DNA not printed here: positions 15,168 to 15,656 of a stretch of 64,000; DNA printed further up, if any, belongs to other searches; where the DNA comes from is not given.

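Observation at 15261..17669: Integrative element inside the respiratory complex I operon, using the nuoB stop/nuoC start junction as its att site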

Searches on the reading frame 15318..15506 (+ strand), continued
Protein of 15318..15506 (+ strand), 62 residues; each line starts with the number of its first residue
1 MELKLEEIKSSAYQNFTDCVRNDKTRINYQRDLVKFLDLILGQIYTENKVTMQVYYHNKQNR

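Call 53: fold_search(model_id=the predicted structure, library=pdb)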
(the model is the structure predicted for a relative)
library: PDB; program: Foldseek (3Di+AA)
matches with E <= 10: 110; with E <= 0.001: 0
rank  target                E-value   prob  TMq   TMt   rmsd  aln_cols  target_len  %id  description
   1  5hxy_A                1.4e-03  0.97  0.24  0.26  14.6       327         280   18  Crystal structure of XerA recombinase (released 2017-02-01)
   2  5hxy_D                1.9e-03  0.98  0.26  0.29  14.2       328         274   18  Crystal structure of XerA recombinase (released 2017-02-01)
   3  5crx_B                3.4e-02  0.87  0.24  0.26  12.2       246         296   11  ASYMMETRIC DNA-BENDING IN THE CRE-LOXP SITE-SPECIFIC RECOMBINATION SYNAPSE (released 1999-07-07)
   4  4crx_A                3.4e-02  0.85  0.24  0.24  11.8       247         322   10  ASYMMETRIC DNA-BENDING IN THE CRE-LOXP SITE-SPECIFIC RECOMBINATION SYNAPSE (released 1999-06-14)
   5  5jk0_C                3.6e-02  0.57  0.24  0.22  17.1       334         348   12  Crystal structure of XerH site-specific recombinase bound to difH substrate: pre-cleavage complex (released 2016-12-28)
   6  5jjv_A                4.2e-02  0.54  0.24  0.22  15.9       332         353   13  Crystal structure of XerH site-specific recombinase bound to palindromic difH substrate: post-cleavage complex (released 2016-12-28)
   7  5jk0_D                4.5e-02  0.41  0.20  0.19  17.0       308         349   12  Crystal structure of XerH site-specific recombinase bound to difH substrate: pre-cleavage complex (released 2016-12-28)
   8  5jk0_B                7.7e-02  0.41  0.24  0.23  16.4       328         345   13  Crystal structure of XerH site-specific recombinase bound to difH substrate: pre-cleavage complex (released 2016-12-28)
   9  1pvp_A                8.1e-02  0.77  0.26  0.25  11.8       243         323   11  BASIS FOR A SWITCH IN SUBSTRATE SPECIFICITY: CRYSTAL STRUCTURE OF SELECTED VARIANT OF CRE SITE-SPECIFIC RECOMBINASE, A (released 2004-02-17)
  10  7rhz_A                1.4e-01  0.30  0.22  0.22  18.2       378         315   10  Heterodimer of Cre recombinase mutants D33A/A36V/R192A and R72E/L115D/R119D in complex with loxP DNA. (released 2022-01-19)
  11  3sqi_A                1.4e-01  0.11  0.11  0.10  20.9       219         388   13  DNA binding domain of Ndc10 (released 2011-12-07)
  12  2hof_A                1.6e-01  0.75  0.26  0.27  10.1       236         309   10  Crystal structure of the pre-cleavage synaptic complex in the cre-loxp site-specific recombination (released 2007-06-26)
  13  1ma7_A                2.8e-01  0.30  0.21  0.20  12.4       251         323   12  Crystal structure of Cre site-specific recombinase complexed with a mutant DNA substrate, LoxP-A8/T27 (released 2003-07-08)
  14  8h2i_ch               2.1e+00  0.08  0.14  0.23  14.6       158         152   12  Near-atomic structure of five-fold averaged PBCV-1 capsid (released 2022-11-16)
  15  7y5e_g6               2.1e+00  0.04  0.10  0.17  17.9       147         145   16  In situ single-PBS-PSII-PSI-LHCs megacomplex. (released 2023-02-01)
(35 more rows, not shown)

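Call 57: find_related_loci(query=A3, collection=viral_contigs, flank=8000)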
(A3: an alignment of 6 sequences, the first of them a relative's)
Query A3 (179 aa) in viral_contigs; peptide patterns used: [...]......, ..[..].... (x = any residue, [..] = any of these).
328 stretches matched a pattern, but none encodes a relative of the query by tblastn (E <= 1e-3).

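Call 58: find_related_loci(query=A3, collection=metagenome_contigs, flank=6000)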
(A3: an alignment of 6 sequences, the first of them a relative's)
Query A3 (179 aa) in metagenome_contigs; peptide patterns used: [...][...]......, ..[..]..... (x = any residue, [..] = any of these).
600 stretches matched a pattern (row limit reached: there are more); 11 encode a relative of the query (tblastn E <= 1e-3); 11 distinct loci.
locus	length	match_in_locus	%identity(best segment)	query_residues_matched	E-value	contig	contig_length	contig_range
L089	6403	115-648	87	1-178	4e-105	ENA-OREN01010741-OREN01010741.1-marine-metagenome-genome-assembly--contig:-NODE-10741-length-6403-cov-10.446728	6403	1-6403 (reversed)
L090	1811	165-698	86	1-178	6e-110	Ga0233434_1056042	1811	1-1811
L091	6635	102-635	86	1-178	6e-104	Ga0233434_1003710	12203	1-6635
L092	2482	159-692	84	1-178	4e-106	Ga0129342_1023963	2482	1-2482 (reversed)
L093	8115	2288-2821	87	1-178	5e-102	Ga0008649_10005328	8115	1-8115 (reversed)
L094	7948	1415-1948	87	1-178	5e-102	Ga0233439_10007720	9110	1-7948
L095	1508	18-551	83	1-178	5e-108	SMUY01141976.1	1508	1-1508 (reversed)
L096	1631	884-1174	78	1-97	4e-48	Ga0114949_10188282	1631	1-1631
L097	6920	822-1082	74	1-87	7e-37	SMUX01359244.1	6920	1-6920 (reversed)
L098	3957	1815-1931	72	1-39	3e-14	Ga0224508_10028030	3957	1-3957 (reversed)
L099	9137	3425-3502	69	1-26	2e-7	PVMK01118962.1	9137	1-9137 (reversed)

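Call 64: search_protein_families(library=pfam, proteins=[L089:115-1257:+, L093:2288-3430:+], max_evalue=0.1)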
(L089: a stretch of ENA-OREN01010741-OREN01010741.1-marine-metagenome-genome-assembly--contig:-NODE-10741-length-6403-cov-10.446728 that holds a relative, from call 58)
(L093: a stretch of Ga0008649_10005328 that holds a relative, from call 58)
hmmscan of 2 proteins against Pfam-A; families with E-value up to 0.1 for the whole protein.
L089:115-1257:+ (380 aa): 1 family
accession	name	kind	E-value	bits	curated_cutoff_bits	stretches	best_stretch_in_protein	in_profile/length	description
PF00589.27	Phage_integrase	-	1.5e-05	25.3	27.1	1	135-322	5-170/172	Phage integrase family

L093:2288-3430:+ (380 aa): 2 families
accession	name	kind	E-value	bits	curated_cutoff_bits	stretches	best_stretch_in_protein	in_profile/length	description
PF00589.27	Phage_integrase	-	4.3e-05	23.8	27.1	1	135-308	5-158/172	Phage integrase family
PF09140.17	MipZ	-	0.021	14.6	20.7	1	211-264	155-208/262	ATPase MipZ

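Call 81: find_encoding_contigs(protein=P0115, flank=5000, max_places=2)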
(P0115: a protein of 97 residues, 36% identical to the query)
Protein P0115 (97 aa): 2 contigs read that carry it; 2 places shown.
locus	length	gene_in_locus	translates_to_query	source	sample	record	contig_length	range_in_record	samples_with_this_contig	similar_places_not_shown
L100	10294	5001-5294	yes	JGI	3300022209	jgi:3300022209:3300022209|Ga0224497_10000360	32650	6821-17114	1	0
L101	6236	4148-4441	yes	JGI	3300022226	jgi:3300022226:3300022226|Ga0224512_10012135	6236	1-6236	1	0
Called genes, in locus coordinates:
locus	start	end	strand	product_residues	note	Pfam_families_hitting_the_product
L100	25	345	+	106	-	PF04075:F420H2_quin_red (weak)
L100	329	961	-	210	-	-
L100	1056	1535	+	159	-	-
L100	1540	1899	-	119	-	PF13428:TPR_14 (faint), PF13181:TPR_8 (faint), PF13414:TPR_11 (faint), PF13424:TPR_12 (faint), PF13431:TPR_17 (faint), PF00515:TPR_1 (weak), PF07719:TPR_2 (weak), PF14559:TPR_19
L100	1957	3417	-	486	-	-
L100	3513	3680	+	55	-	-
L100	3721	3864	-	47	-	-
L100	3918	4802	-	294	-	-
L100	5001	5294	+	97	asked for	-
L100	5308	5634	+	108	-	-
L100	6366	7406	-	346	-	PF25084:LbH_EIF2B (faint), PF00132:Hexapep (weak)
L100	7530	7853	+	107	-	-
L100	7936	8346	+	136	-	-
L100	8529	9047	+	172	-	-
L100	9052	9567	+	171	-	PF10061:DUF2299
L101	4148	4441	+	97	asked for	-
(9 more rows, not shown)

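Call 82: find_encoding_contigs(protein=P0105, flank=5000, max_places=2)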
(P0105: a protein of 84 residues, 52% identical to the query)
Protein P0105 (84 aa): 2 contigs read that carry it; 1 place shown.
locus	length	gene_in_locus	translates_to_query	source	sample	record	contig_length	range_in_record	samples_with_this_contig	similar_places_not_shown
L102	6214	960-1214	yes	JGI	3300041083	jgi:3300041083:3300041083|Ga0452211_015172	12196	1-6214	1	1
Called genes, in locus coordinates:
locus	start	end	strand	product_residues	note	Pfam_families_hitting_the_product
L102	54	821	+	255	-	PF01925:TauE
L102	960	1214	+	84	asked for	-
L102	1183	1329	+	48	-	-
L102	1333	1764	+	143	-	PF00582:Usp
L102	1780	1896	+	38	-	-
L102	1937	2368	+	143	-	-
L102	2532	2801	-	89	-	-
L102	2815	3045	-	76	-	-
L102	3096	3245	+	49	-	-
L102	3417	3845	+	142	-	PF00582:Usp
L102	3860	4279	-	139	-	PF02577:BFN_dom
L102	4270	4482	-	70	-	-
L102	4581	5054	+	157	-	PF00011:HSP20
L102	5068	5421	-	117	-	-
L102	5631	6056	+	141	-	PF00582:Usp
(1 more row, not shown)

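Call 83: find_encoding_contigs(protein=P0113, flank=5000, max_places=2)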
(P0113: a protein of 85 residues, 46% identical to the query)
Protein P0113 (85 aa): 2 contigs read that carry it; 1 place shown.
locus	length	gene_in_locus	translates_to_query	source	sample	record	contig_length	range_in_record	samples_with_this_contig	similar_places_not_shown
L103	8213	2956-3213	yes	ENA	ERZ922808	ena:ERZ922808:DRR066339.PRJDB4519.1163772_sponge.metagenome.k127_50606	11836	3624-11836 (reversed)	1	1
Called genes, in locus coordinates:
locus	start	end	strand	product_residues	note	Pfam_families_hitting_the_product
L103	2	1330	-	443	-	?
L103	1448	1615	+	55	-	-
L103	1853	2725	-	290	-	-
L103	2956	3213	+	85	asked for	-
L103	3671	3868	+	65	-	-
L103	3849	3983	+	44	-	-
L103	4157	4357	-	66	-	-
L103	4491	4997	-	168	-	PF01609:DDE_Tnp_1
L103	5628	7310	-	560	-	-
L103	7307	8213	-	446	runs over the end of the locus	-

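Call 86: search_dna_similar(query=L089:115-1254:+, collection=phages, mode=protein, max_rows=8, max_evalue=0.001)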
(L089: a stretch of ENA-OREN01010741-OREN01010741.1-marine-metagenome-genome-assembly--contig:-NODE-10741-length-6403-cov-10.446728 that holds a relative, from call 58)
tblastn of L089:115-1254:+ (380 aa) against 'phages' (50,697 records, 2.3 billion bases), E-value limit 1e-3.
No match.

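Call 89: search_protein_families(library=pfam, proteins=[L093:3519-6974:+, L093:1364-2140:+], max_evalue=0.001)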
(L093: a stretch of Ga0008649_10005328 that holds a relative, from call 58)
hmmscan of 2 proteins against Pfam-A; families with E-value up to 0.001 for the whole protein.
L093:3519-6974:+ (1151 aa): 7 families
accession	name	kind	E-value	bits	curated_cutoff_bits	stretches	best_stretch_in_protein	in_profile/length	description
PF00805.28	Pentapeptide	-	4.1e-41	138.5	20.2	4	994-1033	1-40/40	Pentapeptide repeats (8 copies)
PF13599.13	Pentapeptide_4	-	3.6e-25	88.3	38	3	1036-1104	8-76/78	Pentapeptide repeat region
PF13576.12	Pentapeptide_3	-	3e-11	43.8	27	1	957-999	2-47/48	Pentapeptide repeats (9 copies)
PF05729.18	NACHT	-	7.2e-10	39.4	26.7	1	491-641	3-160/167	NACHT domain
PF20720.3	nSTAND3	-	7.4e-06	26.2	27.2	1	482-626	11-128/155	Novel STAND NTPase 3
PF25296.1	Decapeptide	-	6.1e-05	23.3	45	0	951-1015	2-66/74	Decapeptide repeat region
PF24883.2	NPHP3_N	-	0.00013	22.6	24.8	0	564-608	122-164/164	Nephrocystin 3, N-terminal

L093:1364-2140:+ (258 aa): 1 family
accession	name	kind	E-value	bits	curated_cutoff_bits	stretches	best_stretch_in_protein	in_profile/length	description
PF01925.25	TauE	-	1.5e-54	185.7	32.6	1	12-248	1-237/237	Sulfite exporter TauE/SafE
